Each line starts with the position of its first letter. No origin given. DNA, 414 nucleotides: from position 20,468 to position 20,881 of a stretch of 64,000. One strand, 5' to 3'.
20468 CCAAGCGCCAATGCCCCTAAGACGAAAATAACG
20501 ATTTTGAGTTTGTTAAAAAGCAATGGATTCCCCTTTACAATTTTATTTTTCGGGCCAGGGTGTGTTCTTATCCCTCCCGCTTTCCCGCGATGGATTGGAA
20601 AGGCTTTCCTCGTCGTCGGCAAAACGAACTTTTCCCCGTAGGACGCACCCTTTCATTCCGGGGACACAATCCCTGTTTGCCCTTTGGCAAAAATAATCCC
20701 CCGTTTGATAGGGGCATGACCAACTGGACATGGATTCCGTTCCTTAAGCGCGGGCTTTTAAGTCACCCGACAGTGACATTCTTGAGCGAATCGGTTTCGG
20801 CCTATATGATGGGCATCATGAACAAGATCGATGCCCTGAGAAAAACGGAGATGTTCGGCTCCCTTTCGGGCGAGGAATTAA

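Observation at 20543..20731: Pair of paralogous small Cys4 proteins (62 and 69 aa) of unknown family, each near a RIC/ytfE-like gene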

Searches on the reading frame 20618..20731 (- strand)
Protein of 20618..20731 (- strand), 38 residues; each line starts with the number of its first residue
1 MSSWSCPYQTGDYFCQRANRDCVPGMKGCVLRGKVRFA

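Call 25: search_solved_structures(query=A2, max_evalue=10, show_alignments=2)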
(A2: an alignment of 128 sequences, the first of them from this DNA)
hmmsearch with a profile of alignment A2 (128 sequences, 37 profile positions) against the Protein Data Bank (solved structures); distinct sequences matched with E-value up to 10: 5.
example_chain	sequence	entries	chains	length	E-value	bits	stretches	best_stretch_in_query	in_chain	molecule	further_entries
8sed_A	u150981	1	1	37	0.093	16.1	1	6-26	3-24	ShKT peptide ShKT-Ts1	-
4z4l_A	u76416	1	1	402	0.57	13.5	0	4-15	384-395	Cellobiose 2-epimerase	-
7d5g_A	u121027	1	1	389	1.2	12.5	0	4-15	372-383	Cellobiose 2-epimerase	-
8wbu_A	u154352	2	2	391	1.2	12.5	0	4-15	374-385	Cellobiose 2-epimerase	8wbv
4z4j_A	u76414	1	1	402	1.3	12.4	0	4-15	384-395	Cellobiose 2-epimerase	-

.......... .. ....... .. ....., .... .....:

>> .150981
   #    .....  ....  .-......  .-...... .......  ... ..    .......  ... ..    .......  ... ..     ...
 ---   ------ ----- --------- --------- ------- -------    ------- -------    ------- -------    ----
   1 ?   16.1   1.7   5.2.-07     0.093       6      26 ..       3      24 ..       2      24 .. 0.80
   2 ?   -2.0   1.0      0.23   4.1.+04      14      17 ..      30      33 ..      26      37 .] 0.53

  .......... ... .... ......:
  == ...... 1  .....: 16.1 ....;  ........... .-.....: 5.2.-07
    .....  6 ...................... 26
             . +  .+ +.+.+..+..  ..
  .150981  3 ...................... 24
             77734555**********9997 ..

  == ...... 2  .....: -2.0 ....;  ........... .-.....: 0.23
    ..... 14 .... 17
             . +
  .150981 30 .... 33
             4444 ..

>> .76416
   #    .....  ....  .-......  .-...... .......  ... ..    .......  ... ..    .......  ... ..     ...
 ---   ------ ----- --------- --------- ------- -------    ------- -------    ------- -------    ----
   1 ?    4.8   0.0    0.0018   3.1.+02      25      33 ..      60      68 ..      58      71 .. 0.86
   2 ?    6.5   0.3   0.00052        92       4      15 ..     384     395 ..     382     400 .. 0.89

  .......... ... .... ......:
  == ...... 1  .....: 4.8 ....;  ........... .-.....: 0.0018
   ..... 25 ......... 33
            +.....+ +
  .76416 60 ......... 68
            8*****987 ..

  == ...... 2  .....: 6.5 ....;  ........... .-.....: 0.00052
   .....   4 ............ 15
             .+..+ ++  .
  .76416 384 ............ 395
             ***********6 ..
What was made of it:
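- Tried and rejected: A PDB sequence-profile search gave only chance hits (ShKT at E 0.09, call 25).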

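Call 29: find_related_loci(query=A3, collection=genome_contigs, flank=6000)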
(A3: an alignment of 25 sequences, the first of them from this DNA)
Query A3 (38 aa) in genome_contigs; peptide patterns used: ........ (x = any residue, [..] = any of these).
472 stretches matched a pattern; 451 encode a relative of the query (tblastn E <= 1e-3); the best 80 are kept; 80 distinct loci.
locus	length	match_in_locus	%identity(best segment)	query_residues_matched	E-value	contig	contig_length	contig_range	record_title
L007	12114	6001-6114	87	1-38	5e-20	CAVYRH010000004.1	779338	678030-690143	MAG: uncultured proteobacterium isolate MFD05512.bin.1.167 genome assembly, contig: contig_18874, whole genome shotgun s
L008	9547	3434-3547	84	1-38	1e-19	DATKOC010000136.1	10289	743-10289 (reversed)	MAG TPA_asm: bacterium isolate SMAG_U14754 k141_1732860, whole genome shotgun sequence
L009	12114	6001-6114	76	1-38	4e-16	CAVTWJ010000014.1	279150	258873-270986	MAG: candidate division FCPU426 bacterium isolate MFD09286.bin.2.88 genome assembly, contig: contig_40353, whole genome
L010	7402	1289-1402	74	1-38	3e-15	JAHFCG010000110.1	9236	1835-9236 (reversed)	MAG: candidate division FCPU426 bacterium isolate nzgw216 NODE_3732_length_9237_cov_3.069767, whole genome shotgun seque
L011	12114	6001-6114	76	1-38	5e-15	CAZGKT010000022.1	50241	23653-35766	MAG TPA_asm: uncultured bacterium isolate binchicken_co162_638 genome assembly, contig: NODE_1128_length_50241_cov_9.105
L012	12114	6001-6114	66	1-38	3e-14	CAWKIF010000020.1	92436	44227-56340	MAG: candidate division FCPU426 bacterium isolate MFD04780.bin.2.20 genome assembly, contig: contig_119860, whole genome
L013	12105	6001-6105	71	1-35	4e-13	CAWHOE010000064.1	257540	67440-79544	MAG: candidate division FCPU426 bacterium isolate MFD01223.bin.2.21 genome assembly, contig: contig_78414, whole genome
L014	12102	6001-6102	57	3-37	9e-12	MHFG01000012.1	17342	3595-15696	MAG: Omnitrophica bacterium RIFCSPHIGHO2_02_FULL_46_20 rifcsphigho2_02_scaffold_15763, whole genome shotgun sequence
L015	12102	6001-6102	60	3-37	2e-11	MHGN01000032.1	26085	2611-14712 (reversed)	MAG: Omnitrophica WOR_2 bacterium RIFCSPHIGHO2_02_FULL_45_21 rifcsphigho2_02_scaffold_2605, whole genome shotgun sequenc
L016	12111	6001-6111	63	1-37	7e-11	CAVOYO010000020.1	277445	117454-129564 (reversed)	MAG: uncultured Acidobacteriota bacterium isolate MFD09779.bin.2.31 genome assembly, contig: contig_59111, whole genome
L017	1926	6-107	54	3-37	2e-10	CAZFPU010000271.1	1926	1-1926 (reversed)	MAG TPA_asm: uncultured Methanosarcinales archaeon isolate binchicken_co248_65 genome assembly, contig: NODE_164842_leng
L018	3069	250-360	63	1-37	2e-10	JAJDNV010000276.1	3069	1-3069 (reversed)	MAG: Acidobacteria bacterium isolate ALSabin.176 k141_3633955, whole genome shotgun sequence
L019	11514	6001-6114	59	1-38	8e-10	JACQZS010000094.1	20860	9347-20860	MAG: Acidobacteria bacterium isolate NC_groundwater_1573_Pr3_B-0.1um_64_10 SR-2_scaffold_141_1202091, whole genome shotg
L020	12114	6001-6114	55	1-38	2e-9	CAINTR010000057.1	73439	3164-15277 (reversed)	MAG: uncultured Magnetospirillum sp. isolate VK2_bin-0414 genome assembly, contig: bin-0414:057/223, whole genome shotgu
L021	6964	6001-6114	53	1-38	2e-9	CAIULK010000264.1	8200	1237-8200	MAG: uncultured Rhodospirillaceae bacterium isolate AM-2014_bin-0959 genome assembly, contig: bin-0959:264/269, whole ge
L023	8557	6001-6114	53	1-38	3e-9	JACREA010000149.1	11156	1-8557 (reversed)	MAG: Nitrosomonadales bacterium isolate NC_groundwater_1687_Pr3_B-0.1um_55_10 SR-2_scaffold_141_2534936, whole genome sh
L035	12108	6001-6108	57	3-38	1e-8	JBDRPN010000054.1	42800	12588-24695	MAG: Pseudomonadota bacterium isolate MEGAHIT-group-2.120 k141_477710, whole genome shotgun sequence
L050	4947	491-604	56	1-38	2e-8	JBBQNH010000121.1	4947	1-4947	MAG: Burkholderiales bacterium isolate Co_metawrap_301 Cmw_301_k141_8771408_length_4947_cov_13.3712, whole genome shotgu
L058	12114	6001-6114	56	1-38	3e-8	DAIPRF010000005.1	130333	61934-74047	MAG TPA_asm: Gallionellaceae bacterium isolate CTOTU41435 NODE_59_length_130333_cov_28.942523, whole genome shotgun sequ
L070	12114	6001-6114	47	1-38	5e-8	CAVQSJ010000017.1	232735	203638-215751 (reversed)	MAG: uncultured Gammaproteobacteria bacterium isolate MFD00032.bin.3.452 genome assembly, contig: contig_47615, whole ge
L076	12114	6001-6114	50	1-38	5e-8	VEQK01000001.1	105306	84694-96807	MAG: Rhodocyclaceae bacterium isolate ZLKRG12 NODE_62_length_105306_cov_44.564666, whole genome shotgun sequence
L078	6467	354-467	47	1-38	5e-8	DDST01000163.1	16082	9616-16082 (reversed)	MAG TPA_asm: Proteobacteria bacterium UBA2383 UBA2383_contig_53669, whole genome shotgun sequence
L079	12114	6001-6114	47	1-38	5e-8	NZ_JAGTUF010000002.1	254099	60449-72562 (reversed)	Magnetospirillum sulfuroxidans strain J10 NODE_2_length_254099_cov_141.597625, whole genome shotgun sequence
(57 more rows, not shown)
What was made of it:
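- The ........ subtype alone is found in at least 451 species genomes (call 29).
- Tried and rejected: I used a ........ subset instead (call 29).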

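Call 38: predict_structure(alignment_id=A2)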
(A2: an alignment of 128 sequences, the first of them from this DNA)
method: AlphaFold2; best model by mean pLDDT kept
length: 38 residues; sequences in the alignment: 128
mean_pLDDT: 64.7   pTM: 0.30
mean pLDDT of the five models: 64.7, 64.2, 59.0, 57.7, 56.5
residues with pLDDT >= 90: 0; 70-90: 8; 50-70: 28; < 50: 2
segments of 3 or more residues with pLDDT < 50: none
pLDDT, mean of each block of 10 residues (from residue 1): 57 70 67 65
secondary structure, 60 per line:
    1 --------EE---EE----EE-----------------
elements in order:

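Call 43: search_protein_families(library=pfam, proteins=[L035:3871-5826:-, L079:2287-3702:-, L009:827-3586:+, L058:4446-4802:+, L023:5084-5815:+, L058:7422-8114:+, L076:6180-7271:-, L050:2807-3406:+, L070:9427-10050:+, L078:923-1969:+], max_evalue=0.0001)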
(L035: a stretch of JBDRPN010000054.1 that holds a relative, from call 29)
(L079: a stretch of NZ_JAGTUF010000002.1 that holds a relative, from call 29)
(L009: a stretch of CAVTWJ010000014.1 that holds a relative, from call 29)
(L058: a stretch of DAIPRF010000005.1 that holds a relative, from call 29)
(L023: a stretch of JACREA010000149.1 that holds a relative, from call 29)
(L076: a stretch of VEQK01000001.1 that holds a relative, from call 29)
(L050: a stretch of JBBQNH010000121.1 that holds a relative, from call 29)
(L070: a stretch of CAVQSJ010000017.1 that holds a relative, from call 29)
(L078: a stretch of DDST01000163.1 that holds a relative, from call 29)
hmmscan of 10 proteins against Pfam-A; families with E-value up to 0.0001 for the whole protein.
L035:3871-5826:- (651 aa): 4 families
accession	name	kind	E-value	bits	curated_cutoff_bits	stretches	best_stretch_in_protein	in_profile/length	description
PF02518.31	HATPase_c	-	3.7e-23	82.5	26.4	1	528-640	1-109/111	Histidine kinase-, DNA gyrase B-, and HSP90-like ATPase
PF11845.13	Tll0287-like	-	4.9e-19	69.6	24.1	1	54-215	3-143/144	Tll0287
PF08447.18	PAS_3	-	8.3e-17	61.7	25.6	1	295-382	2-89/89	PAS fold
PF00512.31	HisKA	-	3.2e-13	49.9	26.9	1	422-484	4-63/66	His Kinase A (phospho-acceptor) domain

L079:2287-3702:- (471 aa): 3 families
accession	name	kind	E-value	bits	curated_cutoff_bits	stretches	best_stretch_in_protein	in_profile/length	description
PF00015.26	MCPsignal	-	1.4e-28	100.3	34.6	1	109-256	18-168/172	Methyl-accepting chemotaxis protein (MCP) signalling domain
PF05531.17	NPV_P10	-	2.8e-05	25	29.8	0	226-282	11-66/75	Nucleopolyhedrovirus P10 protein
PF06103.16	DUF948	-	6.3e-05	23.5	37.2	0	161-239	10-88/89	Bacterial protein of unknown function (DUF948)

L009:827-3586:+ (920 aa): 8 families
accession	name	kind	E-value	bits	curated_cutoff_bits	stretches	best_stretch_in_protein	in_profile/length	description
PF13549.11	ATP-grasp_5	-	7.3e-86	287.5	27.6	1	508-728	2-221/221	ATP-grasp domain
PF13607.11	Succ_CoA_lig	-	1.4e-50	171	27.4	1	180-317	1-138/138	Succinyl-CoA ligase like flavodoxin domain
PF13380.12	CoA_binding_2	-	9.9e-20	71.6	22.8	1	40-163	2-114/116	CoA binding domain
PF13302.13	Acetyltransf_3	-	2.2e-13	51.5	25.4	1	762-904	2-138/138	Acetyltransferase (GNAT) domain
PF19045.5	Ligase_CoA_2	-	1.7e-12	48.1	23.7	1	329-466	2-145/162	Ligase-CoA domain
PF02629.25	CoA_binding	-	1.4e-08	35.8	22.3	1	37-128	2-97/97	CoA binding domain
PF00583.31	Acetyltransf_1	-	2.4e-05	25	20.7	1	830-903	43-116/116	Acetyltransferase (GNAT) family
PF08442.15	ATP-grasp_2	-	7.9e-05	22.8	29.5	0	516-558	2-45/202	ATP-grasp domain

L058:4446-4802:+ (119 aa): 1 family
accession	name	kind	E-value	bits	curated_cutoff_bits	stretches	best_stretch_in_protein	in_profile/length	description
PF06155.17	GBBH-like_N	-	3e-32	111.6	22.8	1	8-92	1-85/85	Gamma-butyrobetaine hydroxylase-like, N-terminal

L023:5084-5815:+ (244 aa): 6 families
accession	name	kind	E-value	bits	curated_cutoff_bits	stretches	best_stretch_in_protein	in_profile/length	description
PF01209.24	Ubie_methyltran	-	9.1e-88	294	20.1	1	16-243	4-233/233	ubiE/COQ5 methyltransferase family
PF13649.12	Methyltransf_25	-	7.5e-20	71.9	27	1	63-158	1-97/97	Methyltransferase domain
PF08241.18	Methyltransf_11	-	1.2e-18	68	21.2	1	64-162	1-95/95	Methyltransferase domain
PF13847.12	Methyltransf_31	-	2.3e-17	63.5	27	1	59-222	3-145/145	Methyltransferase domain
PF08242.18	Methyltransf_12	-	2.7e-10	41.3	30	1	64-160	1-98/98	Methyltransferase domain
PF13489.12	Methyltransf_23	-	6.3e-10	39.5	27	1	57-227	20-163/164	Methyltransferase domain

L058:7422-8114:+ (231 aa): 1 family
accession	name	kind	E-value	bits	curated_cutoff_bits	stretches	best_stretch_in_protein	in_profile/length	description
PF00849.27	PseudoU_synth_2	-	6.7e-29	101.5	26.8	1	23-183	2-152/152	RNA pseudouridylate synthase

L076:6180-7271:- (363 aa): 0 families

L050:2807-3406:+ (200 aa): 0 families

L070:9427-10050:+ (208 aa): 0 families

L078:923-1969:+ (349 aa): 1 family
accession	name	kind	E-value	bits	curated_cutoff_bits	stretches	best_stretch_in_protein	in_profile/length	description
PF00990.26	GGDEF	-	1.7e-38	132.4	23.8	1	192-322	24-161/161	Diguanylate cyclase, GGDEF domain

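Call 65: fold_search(model_id=the predicted structure, library=pdb)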
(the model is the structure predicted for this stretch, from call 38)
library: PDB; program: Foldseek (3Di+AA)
matches with E <= 10: 0; with E <= 0.001: 0
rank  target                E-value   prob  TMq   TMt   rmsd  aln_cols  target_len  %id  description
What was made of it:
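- AlphaFold gives only pLDDT 65 for the Cys4 module, and Foldseek finds no match (calls 38, 65).
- Tried and rejected: AlphaFold2 of the 38-aa core gave pLDDT 65, and Foldseek against PDB returned 0 hits (calls 38, 65).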

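Call 69: search_protein_families(library=pfam, alignment_id=A2, max_evalue=1)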
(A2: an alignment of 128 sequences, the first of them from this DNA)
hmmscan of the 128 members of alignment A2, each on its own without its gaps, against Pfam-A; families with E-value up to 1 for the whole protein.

A. member 1, seq(38 aa): 1 family
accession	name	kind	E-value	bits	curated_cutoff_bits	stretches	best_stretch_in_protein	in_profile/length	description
PF23003.2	Fn1_2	-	0.042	14.5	27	1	13-37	23-47/70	Fibronectin type I domain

B. families by the number of members that match (of 128 scanned): 8 families
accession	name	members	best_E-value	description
PF23003.2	Fn1_2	6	0.022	Fibronectin type I domain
PF02428.20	Prot_inhib_II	2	0.02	Potato type II proteinase inhibitor family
PF22302.1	DUF6968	2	0.11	Domain of unknown function (DUF6968)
PF13909.12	zf-H2C2_5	1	0.027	C2H2-type zinc-finger domain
PF18264.7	preSET_CXC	1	0.043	CXC domain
PF24482.1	XPB_C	1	0.067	XPB-like, C-terminal domain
PF23611.1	zf-C2H2_16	1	0.45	C2H2 zinc finger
PF01153.25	Glypican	1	0.48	Glypican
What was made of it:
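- Closest known: WhiB-like. Different: No sequence relationship was detected: no Pfam match at E <= 1 (call 69).
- No zinc-finger family matches consistently (call 69).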
